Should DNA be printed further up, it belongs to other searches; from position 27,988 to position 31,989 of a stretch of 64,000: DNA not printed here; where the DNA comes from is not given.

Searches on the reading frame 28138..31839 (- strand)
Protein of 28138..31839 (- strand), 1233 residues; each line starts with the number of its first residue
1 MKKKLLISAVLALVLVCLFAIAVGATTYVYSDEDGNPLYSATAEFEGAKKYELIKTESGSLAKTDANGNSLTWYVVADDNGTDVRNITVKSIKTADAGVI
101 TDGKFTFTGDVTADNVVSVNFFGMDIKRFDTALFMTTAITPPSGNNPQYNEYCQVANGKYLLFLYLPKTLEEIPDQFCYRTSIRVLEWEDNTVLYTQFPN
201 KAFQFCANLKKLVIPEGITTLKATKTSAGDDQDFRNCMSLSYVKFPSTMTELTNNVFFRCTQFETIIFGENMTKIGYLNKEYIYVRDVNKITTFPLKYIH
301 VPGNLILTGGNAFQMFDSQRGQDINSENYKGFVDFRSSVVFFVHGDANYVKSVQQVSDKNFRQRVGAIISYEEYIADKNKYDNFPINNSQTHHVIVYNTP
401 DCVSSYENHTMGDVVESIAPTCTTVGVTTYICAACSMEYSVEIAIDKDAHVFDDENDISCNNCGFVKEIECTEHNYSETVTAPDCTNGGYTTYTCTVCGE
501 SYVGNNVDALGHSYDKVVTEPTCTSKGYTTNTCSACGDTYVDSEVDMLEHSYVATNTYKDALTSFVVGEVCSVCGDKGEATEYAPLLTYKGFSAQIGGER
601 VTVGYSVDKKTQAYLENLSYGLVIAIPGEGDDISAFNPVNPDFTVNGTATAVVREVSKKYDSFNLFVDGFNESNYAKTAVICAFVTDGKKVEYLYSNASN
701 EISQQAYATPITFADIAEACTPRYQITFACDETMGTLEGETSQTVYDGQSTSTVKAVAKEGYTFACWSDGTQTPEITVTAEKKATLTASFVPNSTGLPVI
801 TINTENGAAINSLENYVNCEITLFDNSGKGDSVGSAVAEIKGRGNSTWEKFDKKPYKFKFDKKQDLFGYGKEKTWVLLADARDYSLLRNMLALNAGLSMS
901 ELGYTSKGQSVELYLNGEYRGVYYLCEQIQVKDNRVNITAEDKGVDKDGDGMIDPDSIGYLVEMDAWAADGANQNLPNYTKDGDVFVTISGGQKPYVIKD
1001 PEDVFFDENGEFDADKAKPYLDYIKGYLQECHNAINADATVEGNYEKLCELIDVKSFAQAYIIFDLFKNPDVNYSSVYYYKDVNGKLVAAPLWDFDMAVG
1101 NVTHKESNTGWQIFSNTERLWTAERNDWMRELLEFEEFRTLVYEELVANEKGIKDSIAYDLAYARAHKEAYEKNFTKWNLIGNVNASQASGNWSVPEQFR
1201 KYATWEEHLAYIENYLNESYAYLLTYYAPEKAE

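Call 72: search_protein_families(library=pfam, proteins=[window:28138-31839:-], max_evalue=0.0001)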
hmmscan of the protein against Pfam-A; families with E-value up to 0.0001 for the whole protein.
window:28138-31839:- (1233 aa): 3 families
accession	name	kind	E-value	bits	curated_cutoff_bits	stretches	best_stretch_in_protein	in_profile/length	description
PF08757.17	CotH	-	1.2e-35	124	23.8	1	840-1223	1-322/322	CotH kinase protein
PF13306.12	LRR_5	-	1.9e-12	47.6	27.7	1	172-277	2-95/127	BspA type Leucine rich repeat region (6 copies)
PF18998.6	Flg_new_2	-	3.9e-06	27.2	23.6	1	732-793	8-72/73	Divergent InlB B-repeat domain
